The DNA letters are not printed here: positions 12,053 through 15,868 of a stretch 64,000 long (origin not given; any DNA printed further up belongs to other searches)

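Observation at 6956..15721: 2,921-aa Cys-rich giant extracellular protein encoded at the head of the T4SS-like operon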

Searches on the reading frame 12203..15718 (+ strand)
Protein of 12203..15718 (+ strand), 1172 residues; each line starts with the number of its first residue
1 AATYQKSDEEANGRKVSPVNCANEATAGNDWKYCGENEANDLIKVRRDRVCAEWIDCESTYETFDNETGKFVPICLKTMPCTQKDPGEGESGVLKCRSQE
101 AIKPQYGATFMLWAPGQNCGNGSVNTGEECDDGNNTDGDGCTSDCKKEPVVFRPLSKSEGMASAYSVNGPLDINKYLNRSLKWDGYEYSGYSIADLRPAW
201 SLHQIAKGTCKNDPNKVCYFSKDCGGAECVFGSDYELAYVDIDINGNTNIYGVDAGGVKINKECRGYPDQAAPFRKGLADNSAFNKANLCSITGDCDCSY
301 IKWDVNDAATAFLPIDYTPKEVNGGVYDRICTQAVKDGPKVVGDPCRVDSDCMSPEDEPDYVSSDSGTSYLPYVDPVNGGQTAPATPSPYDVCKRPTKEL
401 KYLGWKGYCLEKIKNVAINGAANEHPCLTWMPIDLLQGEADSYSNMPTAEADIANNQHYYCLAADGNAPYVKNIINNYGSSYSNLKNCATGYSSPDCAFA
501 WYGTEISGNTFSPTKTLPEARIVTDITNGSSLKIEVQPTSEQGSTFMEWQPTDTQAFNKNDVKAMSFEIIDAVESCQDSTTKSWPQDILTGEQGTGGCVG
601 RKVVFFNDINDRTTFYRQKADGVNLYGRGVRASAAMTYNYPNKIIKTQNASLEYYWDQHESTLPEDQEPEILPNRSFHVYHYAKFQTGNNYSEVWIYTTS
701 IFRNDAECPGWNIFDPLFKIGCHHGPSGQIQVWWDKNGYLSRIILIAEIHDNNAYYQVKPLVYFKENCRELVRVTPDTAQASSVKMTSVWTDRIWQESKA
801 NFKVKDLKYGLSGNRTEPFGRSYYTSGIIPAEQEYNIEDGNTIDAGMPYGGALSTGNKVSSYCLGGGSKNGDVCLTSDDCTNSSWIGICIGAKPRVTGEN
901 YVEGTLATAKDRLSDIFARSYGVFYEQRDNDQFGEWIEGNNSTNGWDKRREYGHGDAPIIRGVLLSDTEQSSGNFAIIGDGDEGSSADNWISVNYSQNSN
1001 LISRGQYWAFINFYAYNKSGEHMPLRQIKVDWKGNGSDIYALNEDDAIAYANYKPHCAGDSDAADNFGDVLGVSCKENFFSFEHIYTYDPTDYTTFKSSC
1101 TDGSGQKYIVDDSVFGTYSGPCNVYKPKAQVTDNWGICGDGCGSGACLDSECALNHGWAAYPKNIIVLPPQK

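Call 60: search_solved_structures(query=A7, max_evalue=1, show_alignments=2)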
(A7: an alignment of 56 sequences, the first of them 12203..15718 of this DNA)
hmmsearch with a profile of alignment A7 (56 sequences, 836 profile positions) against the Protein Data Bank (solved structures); distinct sequences matched with E-value up to 1: 17.
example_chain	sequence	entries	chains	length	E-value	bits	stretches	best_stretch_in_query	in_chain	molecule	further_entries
4d0q_A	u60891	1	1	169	2.5e-07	32.9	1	170-321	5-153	HYALURONATE LYASE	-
1gui_A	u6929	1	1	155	2.1e-06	29.8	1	171-323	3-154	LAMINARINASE 16A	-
8xmz_A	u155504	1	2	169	8.2e-06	27.8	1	168-322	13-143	T9SS C-terminal target domain-containing protein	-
1k42_A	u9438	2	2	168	3e-05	26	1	170-322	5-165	Xylanase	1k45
3jxs_A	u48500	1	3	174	4e-05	25.6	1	170-320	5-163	Xylanase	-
2zey_A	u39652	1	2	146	0.00036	22.4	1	171-320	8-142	S-layer associated multidomain endoglucanase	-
2zew_A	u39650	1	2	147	0.0004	22.2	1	171-320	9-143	S-layer associated multidomain endoglucanase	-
2zex_A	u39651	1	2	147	0.00041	22.2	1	171-320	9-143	S-layer associated multidomain endoglucanase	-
2y6j_A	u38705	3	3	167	0.00045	22.1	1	170-320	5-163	XYLANASE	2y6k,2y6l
3oea_A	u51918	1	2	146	0.00061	21.6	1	171-320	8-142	S-layer associated multidomain endoglucanase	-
3oeb_A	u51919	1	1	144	0.00064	21.6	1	171-320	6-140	S-layer associated multidomain endoglucanase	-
2y64_A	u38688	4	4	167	0.00069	21.5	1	170-320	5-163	XYLANASE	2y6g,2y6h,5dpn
4bj0_A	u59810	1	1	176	0.00081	21.2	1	170-321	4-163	XYLANASE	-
2zez_A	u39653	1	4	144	0.013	17.2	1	215-321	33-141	S-layer associated multidomain endoglucanase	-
2w3j_A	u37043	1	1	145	0.11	14.2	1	231-321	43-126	CARBOHYDRATE BINDING MODULE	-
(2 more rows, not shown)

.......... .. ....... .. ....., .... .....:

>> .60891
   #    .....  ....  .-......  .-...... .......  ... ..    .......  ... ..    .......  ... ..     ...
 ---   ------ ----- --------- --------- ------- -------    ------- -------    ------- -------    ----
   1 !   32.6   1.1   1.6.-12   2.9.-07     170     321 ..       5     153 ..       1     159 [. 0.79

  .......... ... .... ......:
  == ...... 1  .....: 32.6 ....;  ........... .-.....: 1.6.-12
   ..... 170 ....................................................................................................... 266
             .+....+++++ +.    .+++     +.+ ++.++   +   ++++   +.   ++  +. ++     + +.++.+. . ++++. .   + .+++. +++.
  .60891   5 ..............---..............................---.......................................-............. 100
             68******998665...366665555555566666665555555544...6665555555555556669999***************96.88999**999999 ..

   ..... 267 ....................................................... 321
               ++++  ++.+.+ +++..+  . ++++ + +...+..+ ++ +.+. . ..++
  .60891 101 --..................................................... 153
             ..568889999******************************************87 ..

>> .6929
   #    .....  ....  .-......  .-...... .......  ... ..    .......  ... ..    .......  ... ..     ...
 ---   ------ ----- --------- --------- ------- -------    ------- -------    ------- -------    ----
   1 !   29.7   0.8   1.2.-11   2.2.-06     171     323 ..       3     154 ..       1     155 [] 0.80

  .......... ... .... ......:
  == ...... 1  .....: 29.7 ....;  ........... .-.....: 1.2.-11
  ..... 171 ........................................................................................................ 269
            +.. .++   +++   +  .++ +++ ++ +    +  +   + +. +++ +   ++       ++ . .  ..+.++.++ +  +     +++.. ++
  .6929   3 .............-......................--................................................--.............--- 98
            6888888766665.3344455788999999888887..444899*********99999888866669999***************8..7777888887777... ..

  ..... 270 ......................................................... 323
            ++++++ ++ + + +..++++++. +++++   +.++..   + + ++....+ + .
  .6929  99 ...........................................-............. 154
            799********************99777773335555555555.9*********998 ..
